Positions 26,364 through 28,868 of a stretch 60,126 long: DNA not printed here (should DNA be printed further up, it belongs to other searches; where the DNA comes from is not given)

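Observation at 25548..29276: Candidate replacement membrane complex: tail-anchored protein + membrane-anchored GTPase-like protein + small secreted protein directly after tssK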

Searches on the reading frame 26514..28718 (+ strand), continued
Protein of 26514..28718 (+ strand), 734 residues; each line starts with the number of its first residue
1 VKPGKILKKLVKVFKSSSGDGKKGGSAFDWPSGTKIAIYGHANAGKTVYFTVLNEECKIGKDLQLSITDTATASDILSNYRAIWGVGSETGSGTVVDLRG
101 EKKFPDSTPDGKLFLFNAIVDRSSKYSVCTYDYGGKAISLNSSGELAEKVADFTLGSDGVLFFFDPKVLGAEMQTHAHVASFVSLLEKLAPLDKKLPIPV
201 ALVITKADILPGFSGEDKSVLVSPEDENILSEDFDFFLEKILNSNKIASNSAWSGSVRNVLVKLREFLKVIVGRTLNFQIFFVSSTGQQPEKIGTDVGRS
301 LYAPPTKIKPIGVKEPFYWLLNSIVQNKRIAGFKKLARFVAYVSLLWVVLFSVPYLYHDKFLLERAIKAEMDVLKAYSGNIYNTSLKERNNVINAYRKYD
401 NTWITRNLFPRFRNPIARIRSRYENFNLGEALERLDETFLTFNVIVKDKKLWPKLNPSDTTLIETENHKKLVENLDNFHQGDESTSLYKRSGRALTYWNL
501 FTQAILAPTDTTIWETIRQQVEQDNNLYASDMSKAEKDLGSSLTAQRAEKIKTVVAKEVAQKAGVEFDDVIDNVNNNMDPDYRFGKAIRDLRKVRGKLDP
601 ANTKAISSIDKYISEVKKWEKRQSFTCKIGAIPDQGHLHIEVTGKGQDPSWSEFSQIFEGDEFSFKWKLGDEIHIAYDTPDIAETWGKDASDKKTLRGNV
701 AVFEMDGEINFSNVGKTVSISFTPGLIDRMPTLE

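Call 35: predict_structure(alignment_id=A1)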
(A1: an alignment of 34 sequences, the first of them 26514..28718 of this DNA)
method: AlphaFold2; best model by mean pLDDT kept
length: 734 residues; sequences in the alignment: 34
mean_pLDDT: 80.7   pTM: 0.49
mean pLDDT of the five models: 80.7, 79.0, 77.3, 76.3, 75.7
residues with pLDDT >= 90: 183; 70-90: 435; 50-70: 51; < 50: 65
segments of 3 or more residues with pLDDT < 50: 1-10, 12-25, 86-102, 296-300, 548-565
pLDDT, mean of each block of 10 residues (from residue 1): 46 36 56 87 78 85 87 84 55 43 57 88 89 62 71 89 84 77 82 86 89 87 83 87 88 92 89 88 81 53 68 92 90 89 87 87 90 83 85 91 88 88 82 91 90 81 89 90 85 94 85 88 89 91 70 39 52 81 85 75 79 88 90 87 88 78 89 89 78 89 91 87 86 81
secondary structure, 60 per line:
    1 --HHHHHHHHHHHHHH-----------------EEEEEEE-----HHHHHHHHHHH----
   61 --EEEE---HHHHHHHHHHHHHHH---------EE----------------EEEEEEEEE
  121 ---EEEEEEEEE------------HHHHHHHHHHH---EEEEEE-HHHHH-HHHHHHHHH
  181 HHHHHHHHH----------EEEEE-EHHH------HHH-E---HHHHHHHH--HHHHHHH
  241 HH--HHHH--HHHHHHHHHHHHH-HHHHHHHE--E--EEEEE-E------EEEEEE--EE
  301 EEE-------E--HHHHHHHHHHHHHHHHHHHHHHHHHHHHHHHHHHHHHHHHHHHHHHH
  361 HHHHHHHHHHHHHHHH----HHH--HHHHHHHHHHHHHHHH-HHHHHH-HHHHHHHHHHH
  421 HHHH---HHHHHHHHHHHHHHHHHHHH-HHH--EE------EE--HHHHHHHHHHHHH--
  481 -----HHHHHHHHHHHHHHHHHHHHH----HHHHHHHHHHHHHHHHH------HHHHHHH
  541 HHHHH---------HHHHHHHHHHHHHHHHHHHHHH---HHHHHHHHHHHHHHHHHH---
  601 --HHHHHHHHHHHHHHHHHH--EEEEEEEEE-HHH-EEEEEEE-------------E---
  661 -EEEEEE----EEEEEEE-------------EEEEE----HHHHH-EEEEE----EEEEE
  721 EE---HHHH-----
elements in order (helices of 4 or more, strands of 3 or more residues): H3-16 E34-40 H46-56 E63-66 H70-84 E112-120 E124-132 H145-155 E159-164 H166-170 H172-189 E200-204 H224-231 H234-242 H245-248 H251-263 H265-271 E278-282 E291-296 E299-303 H314-376 H386-401 H403-408 H410-424 H428-447 H466-478 H486-506 H511-527 H534-545 H555-576 H580-597 H603-620 E623-631 E637-643 E662-667 E672-678 E692-696 H701-705 E707-711 E716-722 H726-729
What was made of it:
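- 26514..28718 (+): ORF B: a 734-aa single-pass inner-membrane GTPase. The cytoplasmic G domain covers about aa 30-310 and the TM aa 336-357. The periplasmic part has a helical domain (about aa 360-620) and a C-terminal beta domain (aa 623-722). AF2 model with pLDDT 80.7 (call 35).
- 27519..27584 (+): The single transmembrane helix of B (aa 336-357). It lies within the long helix 314-376 of the model (call 35).
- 28380..28679 (+): C-terminal periplasmic beta-rich domain of B (aa 623-722). Secondary structure of the AF2 model (call 35).
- B's periplasmic part is helical with a terminal beta domain, as in TssM (call 35).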

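Call 38: fold_search(model_id=the predicted structure, library=pdb)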
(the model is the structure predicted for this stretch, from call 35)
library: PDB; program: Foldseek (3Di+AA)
matches with E <= 10: 847; with E <= 0.001: 12
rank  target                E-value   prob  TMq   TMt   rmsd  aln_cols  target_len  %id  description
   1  4ido_B                8.3e-05  1.00  0.19  0.30  20.3       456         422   12  human atlastin-1 1-446, C-his6, GDPAlF4- (released 2013-01-09)
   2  7ol3_A                2.4e-04  1.00  0.19  0.30  19.9       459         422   12  Human ATL1 N417ins (catalytic core) (released 2021-07-21)
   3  6xjn                  3.3e-04  0.99  0.16  0.24  35.4       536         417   11  Human atlastin-1 (residues 1-439) bound to GDP-Mg2+ exhibits an ordered amino terminus (released 2021-06-30)
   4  5ck3_D                3.7e-04  1.00  0.18  0.49  10.8       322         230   10  Signal recognition particle receptor SRb-GTP/SRX complex from Chaetomium thermophilum (released 2015-09-09)
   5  6b9g_B                4.6e-04  1.00  0.18  0.38  10.5       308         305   13  human ATL1 GTPase domain bound to GDP (released 2017-12-06)
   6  5gnr                  5.4e-04  1.00  0.16  0.27  22.0       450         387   12  the structure of mini-MFN1 K88A in complex with GDP (released 2016-11-23)
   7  6b9g_A                5.6e-04  1.00  0.19  0.38  10.7       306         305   12  human ATL1 GTPase domain bound to GDP (released 2017-12-06)
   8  6b9g_C                6.5e-04  1.00  0.19  0.38  10.1       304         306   14  human ATL1 GTPase domain bound to GDP (released 2017-12-06)
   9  4idp_A                7.1e-04  1.00  0.19  0.31  20.3       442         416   11  human atlastin-1 1-446, N440T, GppNHp (released 2013-01-09)
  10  4idp_D                8.2e-04  1.00  0.19  0.31  20.9       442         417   11  human atlastin-1 1-446, N440T, GppNHp (released 2013-01-09)
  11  3t1o_A                9.1e-04  1.00  0.13  0.39  12.3       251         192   15  MglA bound to GDP (released 2011-08-31)
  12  6b9f_A                1.0e-03  1.00  0.19  0.30  20.6       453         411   11  Human ATL1 mutant - F151S bound to GDPAlF4- (released 2017-12-06)
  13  6h5b_A                1.2e-03  1.00  0.13  0.41  11.4       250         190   16  Myxococcus xanthus MglA in complex with its GAP MglB and GTPgammaS (released 2019-11-27)
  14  9edt_G                1.3e-03  1.00  0.18  0.59   5.4       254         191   12  Tubulin cofactors D,E,G bound to tubulin dimer (released 2026-02-04)
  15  5lzw_jj               1.3e-03  1.00  0.19  0.31   8.3       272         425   12  Structure of the mammalian rescue complex with Pelota and Hbs1l assembled on a truncated mRNA. (released 2016-11-30)
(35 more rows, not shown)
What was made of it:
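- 26514..28718 (+): Foldseek finds atlastin, SR-beta, MglA and Rab, i.e. TRAFAC GTPases (call 38).
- The Foldseek list for the full-length model was dominated by the G domain (call 38).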

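Call 63: search_protein_families(library=pfam, alignment_id=A1, max_evalue=1)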
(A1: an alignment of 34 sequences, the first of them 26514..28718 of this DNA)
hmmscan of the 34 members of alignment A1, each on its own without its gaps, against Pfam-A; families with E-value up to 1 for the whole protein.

A. member 1, window:26514-28718:+ (734 aa): 5 families
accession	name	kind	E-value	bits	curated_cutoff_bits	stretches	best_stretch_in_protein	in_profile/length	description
PF19993.5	DO-GTPase2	-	0.01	15.9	27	1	156-211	119-174/226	Double-GTPase 2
PF23518.1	WW_2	-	0.017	15.1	27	1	105-119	14-28/36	WW domain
PF13721.11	SecD-TM1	-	0.16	12.9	30.5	0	194-263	8-77/103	SecD export protein N-terminal TM region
PF14331.11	IcmF-related_N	-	0.18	11.6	25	1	195-214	61-82/259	IcmF-related N-terminal domain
PF17522.7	DUF5446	-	0.24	12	26.2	1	530-553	19-42/72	Family of unknown function (DUF5446)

B. families by the number of members that match (of 34 scanned): 30 families (the first 25 are shown)
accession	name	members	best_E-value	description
PF19993.5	DO-GTPase2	34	1.2e-06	Double-GTPase 2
PF14331.11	IcmF-related_N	16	0.0019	IcmF-related N-terminal domain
PF00595.29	PDZ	5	0.0023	PDZ domain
PF23518.1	WW_2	3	0.017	WW domain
PF15190.11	TMEM251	3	0.038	Transmembrane protein 251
PF23302.1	HTH_DNAJC9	2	0.2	DNAJC9 HTH domain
PF00005.33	ABC_tran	2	0.21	ABC transporter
PF19975.5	DO-GTPase1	1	0.0043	Double-GTPase 1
PF01926.29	MMR_HSR1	1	0.016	50S ribosome-binding GTPase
PF18962.6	Por_Secre_tail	1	0.031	Secretion system C-terminal sorting domain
PF10732.14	DUF2524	1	0.035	Protein of unknown function (DUF2524)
PF05137.18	PilN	1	0.064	Fimbrial assembly protein (PilN)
PF00009.33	GTP_EFTU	1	0.065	Elongation factor Tu GTP binding domain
PF19150.5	DUF5832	1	0.081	Family of unknown function (DUF5832)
PF08902.16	DUF1848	1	0.098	Domain of unknown function (DUF1848)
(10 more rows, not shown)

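Call 78: find_encoding_contigs(protein=P0158, flank=10000, max_places=2)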
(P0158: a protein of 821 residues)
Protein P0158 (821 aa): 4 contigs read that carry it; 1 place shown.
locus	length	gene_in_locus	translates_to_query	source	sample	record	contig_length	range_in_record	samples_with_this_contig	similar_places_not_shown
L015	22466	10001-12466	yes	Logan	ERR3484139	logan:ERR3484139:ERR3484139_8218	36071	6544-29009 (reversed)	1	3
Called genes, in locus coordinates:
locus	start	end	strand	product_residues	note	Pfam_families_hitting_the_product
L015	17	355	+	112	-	PF04965:GPW_gp25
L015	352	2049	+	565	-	-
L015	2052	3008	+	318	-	PF03793:PASTA (weak), PF06996:T6SS_TssG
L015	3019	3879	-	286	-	-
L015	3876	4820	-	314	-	-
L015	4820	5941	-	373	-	-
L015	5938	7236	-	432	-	PF07719:TPR_2 (faint), PF13181:TPR_8 (faint), PF13428:TPR_14 (faint), PF13432:TPR_16, PF00515:TPR_1 (faint), PF14559:TPR_19 (faint)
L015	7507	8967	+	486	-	-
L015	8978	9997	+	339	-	-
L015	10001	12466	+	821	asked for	PF19975:DO-GTPase1 (weak), PF19993:DO-GTPase2 (faint)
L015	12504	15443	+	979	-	PF20013:GAP1-N2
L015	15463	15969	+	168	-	-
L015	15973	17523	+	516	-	-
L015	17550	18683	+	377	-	PF07719:TPR_2 (faint)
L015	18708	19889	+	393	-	-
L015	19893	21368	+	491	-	PF00753:Lactamase_B, PF12706:Lactamase_B_2 (weak), PF17778:WHD_BLACT (weak)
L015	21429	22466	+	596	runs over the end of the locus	PF01321:Creatinase_N, PF16189:Creatinase_N_2, PF00557:Peptidase_M24, PF16188:Peptidase_M24_C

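Call 81: find_encoding_contigs(protein=P0175, flank=10000, max_places=2)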
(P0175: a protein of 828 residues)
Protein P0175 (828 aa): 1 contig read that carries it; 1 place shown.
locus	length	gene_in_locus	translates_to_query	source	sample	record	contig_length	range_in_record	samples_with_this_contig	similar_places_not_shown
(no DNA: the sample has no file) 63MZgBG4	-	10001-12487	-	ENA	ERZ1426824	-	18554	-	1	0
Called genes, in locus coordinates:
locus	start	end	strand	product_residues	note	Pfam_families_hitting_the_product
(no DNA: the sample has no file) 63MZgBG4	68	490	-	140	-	PF17642:TssD, PF06841:Phage_T4_gp19 (weak)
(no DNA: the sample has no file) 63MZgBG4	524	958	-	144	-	PF17642:TssD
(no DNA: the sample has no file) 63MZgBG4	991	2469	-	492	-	-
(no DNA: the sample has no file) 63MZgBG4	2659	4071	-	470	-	PF17541:TssC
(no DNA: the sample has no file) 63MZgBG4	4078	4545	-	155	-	-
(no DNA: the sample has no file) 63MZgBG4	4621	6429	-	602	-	PF00004:AAA (weak), PF13401:AAA_22 (faint), PF00158:Sigma54_activat (faint), PF17871:AAA_lid_9, PF00004:AAA (weak), PF07724:AAA_2, PF07728:AAA_5, PF10431:ClpB_D2-small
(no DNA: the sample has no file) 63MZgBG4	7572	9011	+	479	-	-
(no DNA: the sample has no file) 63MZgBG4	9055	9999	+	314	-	-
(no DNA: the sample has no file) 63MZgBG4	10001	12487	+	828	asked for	-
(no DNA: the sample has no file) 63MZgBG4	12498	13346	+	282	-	-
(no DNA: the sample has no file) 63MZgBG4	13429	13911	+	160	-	-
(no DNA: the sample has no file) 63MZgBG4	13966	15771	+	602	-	?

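Call 82: find_encoding_contigs(protein=P0143, flank=10000, max_places=2)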
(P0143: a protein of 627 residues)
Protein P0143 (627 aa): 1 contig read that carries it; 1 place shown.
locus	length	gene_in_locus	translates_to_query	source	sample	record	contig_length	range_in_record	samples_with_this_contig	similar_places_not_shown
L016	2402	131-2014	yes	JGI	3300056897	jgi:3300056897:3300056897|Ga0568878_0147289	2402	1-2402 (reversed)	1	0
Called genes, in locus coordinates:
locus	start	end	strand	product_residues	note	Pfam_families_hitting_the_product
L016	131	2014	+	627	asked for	PF19993:DO-GTPase2 (weak)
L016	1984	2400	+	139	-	?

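Call 83: find_encoding_contigs(protein=P0178, flank=10000, max_places=2)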
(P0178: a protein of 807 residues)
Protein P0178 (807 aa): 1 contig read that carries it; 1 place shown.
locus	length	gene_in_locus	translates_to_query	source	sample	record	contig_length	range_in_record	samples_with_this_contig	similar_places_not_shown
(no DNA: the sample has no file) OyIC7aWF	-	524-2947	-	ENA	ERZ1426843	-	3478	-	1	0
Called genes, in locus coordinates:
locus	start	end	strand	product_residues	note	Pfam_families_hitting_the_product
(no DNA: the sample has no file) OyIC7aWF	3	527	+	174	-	?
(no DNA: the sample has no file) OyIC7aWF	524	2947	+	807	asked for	PF19993:DO-GTPase2 (faint)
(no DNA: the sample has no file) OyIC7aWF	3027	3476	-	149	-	?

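Call 84: find_encoding_contigs(protein=P0154, flank=10000, max_places=2)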
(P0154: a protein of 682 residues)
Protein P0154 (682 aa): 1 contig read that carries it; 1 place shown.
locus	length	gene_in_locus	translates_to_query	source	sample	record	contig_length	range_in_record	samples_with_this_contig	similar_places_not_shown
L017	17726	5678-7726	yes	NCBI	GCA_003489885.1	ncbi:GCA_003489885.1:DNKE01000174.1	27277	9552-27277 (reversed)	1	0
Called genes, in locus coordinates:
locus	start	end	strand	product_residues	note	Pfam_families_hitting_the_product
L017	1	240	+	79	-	?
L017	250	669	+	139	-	PF04965:GPW_gp25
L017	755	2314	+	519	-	-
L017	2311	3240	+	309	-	PF06996:T6SS_TssG (weak)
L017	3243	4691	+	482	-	-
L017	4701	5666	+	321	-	-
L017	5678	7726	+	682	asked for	PF19993:DO-GTPase2 (weak)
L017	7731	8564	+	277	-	PF20013:GAP1-N2 (faint)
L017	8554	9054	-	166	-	-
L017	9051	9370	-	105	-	-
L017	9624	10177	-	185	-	-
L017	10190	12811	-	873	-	PF19077:Big_13 (faint), PF13585:CHU_C (faint), PF13860:FlgD_ig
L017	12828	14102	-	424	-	PF26549:Tricorn_N (faint), PF07676:PD40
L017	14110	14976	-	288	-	-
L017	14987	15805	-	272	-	-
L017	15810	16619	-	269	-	-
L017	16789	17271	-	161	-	-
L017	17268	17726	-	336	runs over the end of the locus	PF00005:ABC_tran, PF13304:AAA_21 (faint)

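Call 85: find_encoding_contigs(protein=P0176, flank=10000, max_places=2)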
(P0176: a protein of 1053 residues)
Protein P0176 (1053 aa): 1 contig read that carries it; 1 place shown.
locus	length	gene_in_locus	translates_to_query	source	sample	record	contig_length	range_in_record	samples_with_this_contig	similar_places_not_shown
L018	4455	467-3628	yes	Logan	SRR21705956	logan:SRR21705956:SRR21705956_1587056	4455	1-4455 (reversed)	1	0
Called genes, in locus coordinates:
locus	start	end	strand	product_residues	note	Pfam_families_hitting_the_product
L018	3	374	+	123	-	?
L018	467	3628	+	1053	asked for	-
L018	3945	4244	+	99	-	PF18765:Polbeta, PF01909:NTP_transf_2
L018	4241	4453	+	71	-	?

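Call 89: list_cluster_members(proteins=[P0136, P0141, P0150, P0154, P0158, P0161, P0175, P0178, P0164, P0165])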
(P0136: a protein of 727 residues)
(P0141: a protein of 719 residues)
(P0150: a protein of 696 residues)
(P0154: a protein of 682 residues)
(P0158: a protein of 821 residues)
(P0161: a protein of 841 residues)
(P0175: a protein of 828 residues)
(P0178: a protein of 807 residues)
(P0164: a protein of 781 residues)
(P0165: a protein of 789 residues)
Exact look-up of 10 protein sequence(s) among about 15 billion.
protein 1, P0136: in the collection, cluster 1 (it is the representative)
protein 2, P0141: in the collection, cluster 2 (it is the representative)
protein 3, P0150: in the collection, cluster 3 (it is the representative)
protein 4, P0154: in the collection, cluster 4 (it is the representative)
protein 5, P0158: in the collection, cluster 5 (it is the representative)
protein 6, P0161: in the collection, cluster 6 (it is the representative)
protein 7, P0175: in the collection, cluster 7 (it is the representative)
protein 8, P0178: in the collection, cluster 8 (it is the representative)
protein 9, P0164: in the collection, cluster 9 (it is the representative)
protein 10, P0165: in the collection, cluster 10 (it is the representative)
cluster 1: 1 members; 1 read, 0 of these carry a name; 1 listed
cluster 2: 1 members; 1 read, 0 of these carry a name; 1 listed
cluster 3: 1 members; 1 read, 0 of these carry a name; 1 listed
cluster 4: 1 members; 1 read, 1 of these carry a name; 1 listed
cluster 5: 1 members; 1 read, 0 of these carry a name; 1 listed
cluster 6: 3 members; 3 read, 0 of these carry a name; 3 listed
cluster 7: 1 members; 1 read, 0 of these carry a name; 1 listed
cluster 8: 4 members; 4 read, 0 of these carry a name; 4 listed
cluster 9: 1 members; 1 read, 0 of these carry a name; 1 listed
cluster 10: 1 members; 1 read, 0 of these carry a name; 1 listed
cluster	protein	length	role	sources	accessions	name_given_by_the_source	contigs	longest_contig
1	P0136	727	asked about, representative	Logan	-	-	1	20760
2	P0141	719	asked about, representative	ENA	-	-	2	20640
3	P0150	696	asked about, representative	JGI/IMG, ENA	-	-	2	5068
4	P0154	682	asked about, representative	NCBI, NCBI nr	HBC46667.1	MAG TPA: hypothetical protein DCZ43_06445 [candidate division Zixibacteria bacterium] | hypothetical protein [candidate division Zixibacteria bacterium]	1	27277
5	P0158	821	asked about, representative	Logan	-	-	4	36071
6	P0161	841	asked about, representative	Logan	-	-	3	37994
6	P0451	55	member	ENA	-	-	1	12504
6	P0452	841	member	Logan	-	-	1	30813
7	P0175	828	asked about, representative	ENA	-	-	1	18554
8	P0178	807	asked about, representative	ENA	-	-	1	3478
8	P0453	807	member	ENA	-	-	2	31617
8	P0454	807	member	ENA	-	-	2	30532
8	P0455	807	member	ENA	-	-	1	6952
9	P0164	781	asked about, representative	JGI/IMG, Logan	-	-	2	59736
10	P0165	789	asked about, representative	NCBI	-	-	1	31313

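Call 90: find_encoding_contigs(protein=P0165, flank=10000, max_places=1)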
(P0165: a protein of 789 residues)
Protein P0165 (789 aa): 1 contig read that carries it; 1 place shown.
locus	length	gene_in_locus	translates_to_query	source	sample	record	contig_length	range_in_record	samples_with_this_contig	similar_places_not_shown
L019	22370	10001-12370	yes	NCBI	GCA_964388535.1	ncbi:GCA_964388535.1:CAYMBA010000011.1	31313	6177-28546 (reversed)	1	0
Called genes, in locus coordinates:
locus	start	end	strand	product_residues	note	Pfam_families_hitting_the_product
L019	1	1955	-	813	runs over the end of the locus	PF02861:Clp_N, PF23569:NBD_SMAX1 (weak), PF00004:AAA, PF17871:AAA_lid_9, PF00004:AAA, PF07724:AAA_2, PF07728:AAA_5, PF10431:ClpB_D2-small, +11 more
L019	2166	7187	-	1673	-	PF12371:TMEM131_like_N (faint), PF15780:ASH (faint), PF22067:Cep192_D3 (faint), PF22073:Cep192_D4 (faint), PF25248:Ig_CFAP65_8th (faint), PF22544:HYDIN_VesB_CFA65-like_Ig (weak)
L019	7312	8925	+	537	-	PF05936:T6SS_VasE (faint)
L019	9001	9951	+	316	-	-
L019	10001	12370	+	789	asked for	PF19993:DO-GTPase2 (weak)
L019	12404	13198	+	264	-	-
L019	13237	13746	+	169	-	-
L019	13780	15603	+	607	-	-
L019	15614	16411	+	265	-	PF02985:HEAT (faint), PF13646:HEAT_2, PF00514:Arm (faint), PF13646:HEAT_2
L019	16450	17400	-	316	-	-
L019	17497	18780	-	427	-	-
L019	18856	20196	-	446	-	-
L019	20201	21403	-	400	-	-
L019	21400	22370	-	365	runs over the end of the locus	PF00515:TPR_1 (faint), PF07719:TPR_2 (faint), PF13174:TPR_6 (faint), PF03783:CsgG (weak)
